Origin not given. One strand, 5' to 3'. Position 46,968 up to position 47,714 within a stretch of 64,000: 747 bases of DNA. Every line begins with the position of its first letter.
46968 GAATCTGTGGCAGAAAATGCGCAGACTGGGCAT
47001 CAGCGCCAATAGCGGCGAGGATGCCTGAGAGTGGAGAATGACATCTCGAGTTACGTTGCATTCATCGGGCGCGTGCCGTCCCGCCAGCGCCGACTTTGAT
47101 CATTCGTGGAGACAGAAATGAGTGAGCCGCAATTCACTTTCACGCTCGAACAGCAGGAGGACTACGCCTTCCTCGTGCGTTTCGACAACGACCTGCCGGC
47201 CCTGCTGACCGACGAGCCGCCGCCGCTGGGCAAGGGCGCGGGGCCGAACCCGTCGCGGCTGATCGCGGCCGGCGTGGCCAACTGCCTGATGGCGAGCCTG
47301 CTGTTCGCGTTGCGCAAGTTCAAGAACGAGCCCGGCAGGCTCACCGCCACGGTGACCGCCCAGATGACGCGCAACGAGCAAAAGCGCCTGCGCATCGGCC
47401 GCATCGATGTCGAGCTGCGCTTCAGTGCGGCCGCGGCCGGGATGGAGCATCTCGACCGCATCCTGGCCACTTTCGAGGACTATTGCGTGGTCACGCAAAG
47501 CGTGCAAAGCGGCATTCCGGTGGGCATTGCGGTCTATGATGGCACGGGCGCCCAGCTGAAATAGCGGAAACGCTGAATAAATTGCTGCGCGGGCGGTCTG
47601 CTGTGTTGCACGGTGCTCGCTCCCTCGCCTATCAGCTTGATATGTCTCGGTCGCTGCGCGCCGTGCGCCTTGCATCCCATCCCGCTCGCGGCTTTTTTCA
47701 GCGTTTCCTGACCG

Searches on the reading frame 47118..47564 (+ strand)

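Call 65: search_protein_families(library=ncbifam, max_evalue=0.00001, proteins=[window:47118-47564:+])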
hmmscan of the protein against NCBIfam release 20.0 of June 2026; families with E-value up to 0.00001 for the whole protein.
window:47118-47564:+ (148 aa): 3 families
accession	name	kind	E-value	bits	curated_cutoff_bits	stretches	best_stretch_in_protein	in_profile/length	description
TIGR03562.1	osmo_induc_OsmC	subfamily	2.2e-06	27.8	85.8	1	39-131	39-130/137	OsmC family peroxiredoxin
NF041052.1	OsmC_like_Se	domain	2.2e-06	27.6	95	1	29-136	25-137/144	OsmC-related (seleno)protein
TIGR03561.1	organ_hyd_perox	subfamily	2.6e-06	27.8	88.85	1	37-138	34-133/134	Ohr family peroxiredoxin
